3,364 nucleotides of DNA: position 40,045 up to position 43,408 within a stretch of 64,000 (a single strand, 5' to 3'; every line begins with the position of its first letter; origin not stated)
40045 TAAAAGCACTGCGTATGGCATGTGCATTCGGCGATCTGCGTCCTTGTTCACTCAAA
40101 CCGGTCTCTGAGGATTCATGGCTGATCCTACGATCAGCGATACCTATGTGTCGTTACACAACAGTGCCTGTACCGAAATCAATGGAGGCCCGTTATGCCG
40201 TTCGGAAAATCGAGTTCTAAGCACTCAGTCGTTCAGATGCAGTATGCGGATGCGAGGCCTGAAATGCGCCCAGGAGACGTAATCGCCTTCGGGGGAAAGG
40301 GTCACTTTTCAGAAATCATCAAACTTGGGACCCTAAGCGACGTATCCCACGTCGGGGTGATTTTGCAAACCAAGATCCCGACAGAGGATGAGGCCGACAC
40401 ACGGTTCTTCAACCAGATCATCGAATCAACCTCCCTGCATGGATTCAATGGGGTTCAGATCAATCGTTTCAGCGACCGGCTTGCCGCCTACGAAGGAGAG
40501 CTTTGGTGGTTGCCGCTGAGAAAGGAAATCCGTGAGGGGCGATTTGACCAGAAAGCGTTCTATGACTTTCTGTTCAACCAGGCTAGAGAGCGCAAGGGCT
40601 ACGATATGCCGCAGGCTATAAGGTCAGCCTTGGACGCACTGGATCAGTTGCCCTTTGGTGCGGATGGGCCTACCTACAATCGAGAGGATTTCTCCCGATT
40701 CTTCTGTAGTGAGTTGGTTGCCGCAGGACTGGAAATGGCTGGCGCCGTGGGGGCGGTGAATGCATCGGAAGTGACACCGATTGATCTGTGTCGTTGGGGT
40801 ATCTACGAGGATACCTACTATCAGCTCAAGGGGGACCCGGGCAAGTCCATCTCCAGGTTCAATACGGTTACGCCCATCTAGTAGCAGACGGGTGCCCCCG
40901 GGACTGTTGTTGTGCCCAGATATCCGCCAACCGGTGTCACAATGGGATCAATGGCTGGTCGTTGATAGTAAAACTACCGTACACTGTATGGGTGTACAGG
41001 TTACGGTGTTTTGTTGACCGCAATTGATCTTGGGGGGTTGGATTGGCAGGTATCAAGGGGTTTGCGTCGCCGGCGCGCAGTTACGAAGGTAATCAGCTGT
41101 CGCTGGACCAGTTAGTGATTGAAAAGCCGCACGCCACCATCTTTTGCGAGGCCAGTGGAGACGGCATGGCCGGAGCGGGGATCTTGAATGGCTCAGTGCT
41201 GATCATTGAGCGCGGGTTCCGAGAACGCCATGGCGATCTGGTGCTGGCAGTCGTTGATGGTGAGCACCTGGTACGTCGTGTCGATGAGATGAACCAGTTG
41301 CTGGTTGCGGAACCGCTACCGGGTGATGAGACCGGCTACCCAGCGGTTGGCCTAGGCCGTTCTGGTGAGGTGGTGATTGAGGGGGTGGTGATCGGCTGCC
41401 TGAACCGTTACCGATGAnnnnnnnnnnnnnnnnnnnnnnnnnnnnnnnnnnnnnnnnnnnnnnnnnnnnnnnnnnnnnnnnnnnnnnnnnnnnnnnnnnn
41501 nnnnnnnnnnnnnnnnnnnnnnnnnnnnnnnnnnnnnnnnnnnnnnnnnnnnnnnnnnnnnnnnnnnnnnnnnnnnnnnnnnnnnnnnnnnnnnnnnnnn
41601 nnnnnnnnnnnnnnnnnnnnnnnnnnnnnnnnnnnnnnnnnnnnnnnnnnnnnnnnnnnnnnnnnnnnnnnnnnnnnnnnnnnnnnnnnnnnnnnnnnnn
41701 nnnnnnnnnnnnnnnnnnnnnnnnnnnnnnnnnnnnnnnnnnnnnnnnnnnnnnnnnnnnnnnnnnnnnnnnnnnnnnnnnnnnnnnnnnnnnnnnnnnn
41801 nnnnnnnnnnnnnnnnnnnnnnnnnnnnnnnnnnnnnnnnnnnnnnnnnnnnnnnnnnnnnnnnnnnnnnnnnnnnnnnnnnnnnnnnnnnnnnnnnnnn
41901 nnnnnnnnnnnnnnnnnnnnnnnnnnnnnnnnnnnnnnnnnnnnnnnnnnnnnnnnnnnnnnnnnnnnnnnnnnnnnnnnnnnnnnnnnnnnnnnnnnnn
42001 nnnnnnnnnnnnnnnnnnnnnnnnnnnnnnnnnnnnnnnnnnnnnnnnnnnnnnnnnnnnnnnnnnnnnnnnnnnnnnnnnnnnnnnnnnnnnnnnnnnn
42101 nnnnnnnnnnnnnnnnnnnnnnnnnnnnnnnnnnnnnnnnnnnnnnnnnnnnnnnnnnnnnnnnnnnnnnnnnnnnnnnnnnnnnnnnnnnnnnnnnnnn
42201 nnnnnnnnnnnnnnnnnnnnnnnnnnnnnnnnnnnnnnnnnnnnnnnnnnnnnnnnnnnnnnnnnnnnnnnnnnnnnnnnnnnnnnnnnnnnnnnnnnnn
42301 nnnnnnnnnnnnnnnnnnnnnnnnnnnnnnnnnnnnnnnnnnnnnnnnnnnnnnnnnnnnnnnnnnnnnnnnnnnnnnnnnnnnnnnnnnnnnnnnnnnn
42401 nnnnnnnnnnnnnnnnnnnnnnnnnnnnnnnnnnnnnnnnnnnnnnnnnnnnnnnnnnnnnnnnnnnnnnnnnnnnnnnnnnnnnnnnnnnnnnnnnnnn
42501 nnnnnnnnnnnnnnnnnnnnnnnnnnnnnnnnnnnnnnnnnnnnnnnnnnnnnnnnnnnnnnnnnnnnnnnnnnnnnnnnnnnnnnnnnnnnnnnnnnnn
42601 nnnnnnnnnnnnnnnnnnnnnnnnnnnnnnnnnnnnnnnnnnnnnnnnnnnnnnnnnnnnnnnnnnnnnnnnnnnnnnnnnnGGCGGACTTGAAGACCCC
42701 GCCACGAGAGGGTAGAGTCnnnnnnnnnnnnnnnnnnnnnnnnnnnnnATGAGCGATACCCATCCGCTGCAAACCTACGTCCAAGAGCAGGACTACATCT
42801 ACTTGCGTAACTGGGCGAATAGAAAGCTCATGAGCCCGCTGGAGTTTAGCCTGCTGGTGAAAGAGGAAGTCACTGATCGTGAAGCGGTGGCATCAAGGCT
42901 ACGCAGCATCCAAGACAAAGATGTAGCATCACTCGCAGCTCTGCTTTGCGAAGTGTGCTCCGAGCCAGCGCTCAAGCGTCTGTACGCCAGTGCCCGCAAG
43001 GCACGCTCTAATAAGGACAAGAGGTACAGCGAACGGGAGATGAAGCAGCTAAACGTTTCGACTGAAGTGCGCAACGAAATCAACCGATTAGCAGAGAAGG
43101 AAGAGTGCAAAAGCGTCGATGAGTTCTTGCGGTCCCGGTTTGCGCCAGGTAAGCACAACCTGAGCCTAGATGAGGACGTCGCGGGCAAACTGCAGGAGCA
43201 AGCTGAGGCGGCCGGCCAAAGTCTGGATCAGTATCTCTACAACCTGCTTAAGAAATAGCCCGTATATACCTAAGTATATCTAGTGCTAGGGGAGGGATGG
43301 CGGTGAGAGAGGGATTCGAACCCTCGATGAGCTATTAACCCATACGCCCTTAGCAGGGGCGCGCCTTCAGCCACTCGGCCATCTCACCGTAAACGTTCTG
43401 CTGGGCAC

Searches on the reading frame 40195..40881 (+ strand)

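Call 5: search_protein_families(library=pfam, proteins=[window:40195-40881:+], max_evalue=0.01)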
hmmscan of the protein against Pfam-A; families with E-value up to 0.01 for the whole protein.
window:40195-40881:+ (228 aa): 0 families

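Call 10: search_protein_families(library=phrogs, proteins=[window:40195-40881:+], max_evalue=0.001)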
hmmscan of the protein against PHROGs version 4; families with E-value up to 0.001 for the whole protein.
window:40195-40881:+ (228 aa): 1 family
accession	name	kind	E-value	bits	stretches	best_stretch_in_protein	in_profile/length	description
phrog_1128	-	moron, auxiliary metabolic gene and host takeover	7.5e-11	42.8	1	23-201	21-167/381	enoyl-CoA hydratase/carnithine racemase-like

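Call 95: search_protein_families(library=ncbifam, proteins=[window:40195-40881:+], max_evalue=0.01)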
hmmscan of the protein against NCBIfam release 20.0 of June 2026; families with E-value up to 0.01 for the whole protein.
window:40195-40881:+ (228 aa): 2 families
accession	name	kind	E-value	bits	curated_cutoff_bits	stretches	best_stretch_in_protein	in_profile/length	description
NF008552.0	PRK11479.1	equivalog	0.0025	17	279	0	20-57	61-98/274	YaeF family permuted papain-like enzyme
NF007458.0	PRK10030.1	equivalog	0.0031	17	216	1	19-60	19-60/205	YiiX family permuted papain-like enzyme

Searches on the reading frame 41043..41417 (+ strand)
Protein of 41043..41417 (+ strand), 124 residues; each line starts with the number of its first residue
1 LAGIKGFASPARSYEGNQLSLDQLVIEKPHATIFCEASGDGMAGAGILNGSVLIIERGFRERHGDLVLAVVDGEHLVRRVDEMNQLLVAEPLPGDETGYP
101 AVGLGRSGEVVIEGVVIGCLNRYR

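Call 5: search_protein_families(library=pfam, proteins=[window:41043-41417:+], max_evalue=0.01)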
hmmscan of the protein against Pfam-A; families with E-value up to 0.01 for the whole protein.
window:41043-41417:+ (124 aa): 1 family
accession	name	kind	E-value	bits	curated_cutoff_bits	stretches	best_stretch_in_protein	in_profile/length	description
PF00717.28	Peptidase_S24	-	6.4e-11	42.4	23.3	1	7-84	10-86/116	Peptidase S24-like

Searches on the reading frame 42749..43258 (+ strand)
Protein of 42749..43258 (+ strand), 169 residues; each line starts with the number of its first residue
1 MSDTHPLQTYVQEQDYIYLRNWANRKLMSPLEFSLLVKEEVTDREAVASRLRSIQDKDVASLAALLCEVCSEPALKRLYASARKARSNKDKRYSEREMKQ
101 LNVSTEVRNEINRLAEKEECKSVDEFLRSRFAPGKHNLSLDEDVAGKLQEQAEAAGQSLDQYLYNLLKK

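Call 5: search_protein_families(library=pfam, proteins=[window:42749-43258:+], max_evalue=0.01)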
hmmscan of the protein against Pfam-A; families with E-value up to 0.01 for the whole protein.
window:42749-43258:+ (169 aa): 1 family
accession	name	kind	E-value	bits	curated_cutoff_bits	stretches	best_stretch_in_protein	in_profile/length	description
PF01402.27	RHH_1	-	0.0091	16.4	20.5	0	138-158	4-24/39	Ribbon-helix-helix protein, copG family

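Call 10: search_protein_families(library=phrogs, proteins=[window:42749-43258:+], max_evalue=0.001)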
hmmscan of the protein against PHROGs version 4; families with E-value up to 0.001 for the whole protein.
window:42749-43258:+ (169 aa): 0 families

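Call 19: search_solved_structures(query=window:42749-43258:+, max_evalue=10, show_alignments=3)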
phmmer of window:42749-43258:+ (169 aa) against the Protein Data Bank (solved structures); distinct sequences matched with E-value up to 10: 2.
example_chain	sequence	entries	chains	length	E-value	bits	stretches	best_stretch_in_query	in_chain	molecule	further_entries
9tzg_A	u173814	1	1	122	0.23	15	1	72-101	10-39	tRNA threonylcarbamoyladenosine dehydratase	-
9hmo_A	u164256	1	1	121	0.24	15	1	72-101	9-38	tRNA threonylcarbamoyladenosine dehydratase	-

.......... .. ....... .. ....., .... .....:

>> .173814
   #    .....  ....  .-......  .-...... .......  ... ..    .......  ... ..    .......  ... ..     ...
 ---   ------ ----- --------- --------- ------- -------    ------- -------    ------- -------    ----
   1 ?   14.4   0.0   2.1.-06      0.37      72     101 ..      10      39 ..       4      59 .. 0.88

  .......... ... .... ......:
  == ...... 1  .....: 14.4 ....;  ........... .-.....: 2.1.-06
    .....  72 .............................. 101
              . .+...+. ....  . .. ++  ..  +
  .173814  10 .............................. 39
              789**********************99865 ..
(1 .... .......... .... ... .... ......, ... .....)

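Call 25: find_homologous_proteins(query=window:42749-43258:+, max_evalue=0.001)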
Query window:42749-43258:+ (169 aa): 1 proteins with E <= 0.001 among 106 candidates.
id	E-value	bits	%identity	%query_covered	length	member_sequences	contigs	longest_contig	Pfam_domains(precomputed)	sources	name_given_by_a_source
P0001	7.3e-102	356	100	100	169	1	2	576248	-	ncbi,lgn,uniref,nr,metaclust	ncbi:hypothetical protein [Ferrimonas marina]|uniref:Uncharacterized protein n=1 Tax=Ferrimonas mari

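Call 38: search_protein_families(library=pfam, proteins=[window:42749-43258:+], max_evalue=10)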
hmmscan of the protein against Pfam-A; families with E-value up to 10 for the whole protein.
window:42749-43258:+ (169 aa): 5 families
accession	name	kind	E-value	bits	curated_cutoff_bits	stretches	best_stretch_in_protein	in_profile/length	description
PF01402.27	RHH_1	-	0.0091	16.4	20.5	1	138-158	4-24/39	Ribbon-helix-helix protein, copG family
PF21983.2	NikA-like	-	0.044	14.4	27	1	145-164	16-35/72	Mobilization protein NikA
PF07878.17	RHH_5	-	0.062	13.5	26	0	137-158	5-26/43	CopG-like RHH_1 or ribbon-helix-helix domain, RHH_5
PF22513.2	FitA-like_RHH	-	0.064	13.7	27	1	140-167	8-35/39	Antitoxin FitA-like, ribbon-helix-helix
PF18082.7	NAT_N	-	0.18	13.1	27.8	1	48-87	7-45/129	N-acyltransferase N-terminal domain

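Call 64: predict_structure(protein=window:42749-43258:+)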
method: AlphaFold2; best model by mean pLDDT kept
length: 169 residues; sequences in the alignment: 1
mean_pLDDT: 46.6   pTM: 0.30
mean pLDDT of the five models: 46.6, 44.8, 44.3, 42.4, 42.2
residues with pLDDT >= 90: 0; 70-90: 15; 50-70: 43; < 50: 111
segments of 3 or more residues with pLDDT < 50: 1-103, 131-136
pLDDT, mean of each block of 10 residues (from residue 1): 25 34 39 40 42 39 39 37 32 37 53 70 61 47 71 70 56
secondary structure, 60 per line:
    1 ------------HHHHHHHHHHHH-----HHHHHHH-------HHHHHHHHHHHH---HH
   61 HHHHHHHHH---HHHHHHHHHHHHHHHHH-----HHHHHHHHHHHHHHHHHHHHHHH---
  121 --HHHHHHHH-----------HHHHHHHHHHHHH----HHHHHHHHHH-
elements in order: H13-24 H30-36 H44-55 H59-69 H73-89 H95-117 H123-130 H142-154 H159-168

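Call 88: predict_structure(alignment_id=A5)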
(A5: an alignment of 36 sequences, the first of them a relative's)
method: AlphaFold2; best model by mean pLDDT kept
length: 169 residues; sequences in the alignment: 36
mean_pLDDT: 67.2   pTM: 0.37
mean pLDDT of the five models: 67.2, 65.7, 63.6, 62.8, 61.0
residues with pLDDT >= 90: 35; 70-90: 25; 50-70: 81; < 50: 28
segments of 3 or more residues with pLDDT < 50: 1-3, 5-12, 14-22, 84-86, 90-92
pLDDT, mean of each block of 10 residues (from residue 1): 44 44 55 59 61 57 57 54 49 59 73 90 84 68 97 98 95
secondary structure, 60 per line:
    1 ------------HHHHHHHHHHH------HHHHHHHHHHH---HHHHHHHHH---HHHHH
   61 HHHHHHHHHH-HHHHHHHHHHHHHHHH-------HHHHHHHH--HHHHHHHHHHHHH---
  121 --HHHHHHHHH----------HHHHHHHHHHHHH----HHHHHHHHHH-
elements in order: H13-23 H30-40 H44-52 H56-70 H72-87 H95-102 H105-117 H123-131 H142-154 H159-168

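Call 95: search_protein_families(library=ncbifam, proteins=[window:42749-43258:+], max_evalue=0.01)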
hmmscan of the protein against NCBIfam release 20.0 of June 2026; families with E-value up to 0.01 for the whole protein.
window:42749-43258:+ (169 aa): 0 families

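Call 104: fold_search(model_id=the predicted structure, library=pdb)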
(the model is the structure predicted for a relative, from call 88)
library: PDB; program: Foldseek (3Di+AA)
matches with E <= 10: 36; with E <= 0.001: 0
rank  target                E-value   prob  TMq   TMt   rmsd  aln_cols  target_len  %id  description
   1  7nyw_I                2.4e+00  0.09  0.18  0.22  15.2       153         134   13  Cryo-EM structure of the MukBEF-MatP-DNA head module (released 2021-07-07)
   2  3veb_B                2.5e+00  0.11  0.24  0.26  13.6       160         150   14  Crystal Structure of Matp-matS (released 2012-11-21)
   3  1myl_A                3.5e+00  0.94  0.17  0.62   0.6        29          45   28  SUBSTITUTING HYDROPHOBIC RESIDUES FOR A BURIED SALT BRIDGE ENHANCES PROTEIN STABILITY BUT DOES NOT REDUCE CONFORMATION (released 1995-01-26)
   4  1myl_E                3.5e+00  0.92  0.17  0.67   0.6        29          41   28  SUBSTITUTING HYDROPHOBIC RESIDUES FOR A BURIED SALT BRIDGE ENHANCES PROTEIN STABILITY BUT DOES NOT REDUCE CONFORMATION (released 1995-01-26)
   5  1bdv_B                4.7e+00  0.91  0.17  0.52   0.3        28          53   21  ARC FV10 COCRYSTAL (released 1999-01-06)
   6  4yxx                  5.3e+00  0.06  0.18  0.15  14.2       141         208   20  Computationally designed left-handed alpha/alpha toroid with 6 repeats (released 2015-12-16)
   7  7nyw_J                5.6e+00  0.06  0.20  0.24  14.8       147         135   14  Cryo-EM structure of the MukBEF-MatP-DNA head module (released 2021-07-07)
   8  6ajm_C                6.3e+00  0.82  0.17  0.35   0.6        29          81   28  Crystal structure of apo AtaTR (released 2019-01-02)
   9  8ypj_A                6.3e+00  0.75  0.17  0.56   0.8        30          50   23  Cyrstal structure of the MazE-mt10 Antitoxin from Mycobacterium tuberculosis (released 2024-05-15)
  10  1u9p                  6.3e+00  0.13  0.15  0.26  10.8        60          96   17  Permuted single-chain Arc (released 2005-02-15)
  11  1ea4_H                6.6e+00  0.80  0.18  0.66   0.6        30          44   27  TRANSCRIPTIONAL REPRESSOR COPG/22bp dsDNA COMPLEX (released 2001-07-05)
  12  1b01_A                6.6e+00  0.77  0.18  0.67   0.6        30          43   27  TRANSCRIPTIONAL REPRESSOR COPG/DNA COMPLEX (released 1999-11-19)
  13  2ba3_MODEL_1_A        7.0e+00  0.80  0.18  0.57   0.6        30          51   17  NMR Structure of NikA N-terminal Fragment (released 2006-10-03)
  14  1ea4_B                7.5e+00  0.77  0.18  0.70   0.6        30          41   27  TRANSCRIPTIONAL REPRESSOR COPG/22bp dsDNA COMPLEX (released 2001-07-05)
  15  1bdv_C                7.5e+00  0.77  0.17  0.66   0.4        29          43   21  ARC FV10 COCRYSTAL (released 1999-01-06)
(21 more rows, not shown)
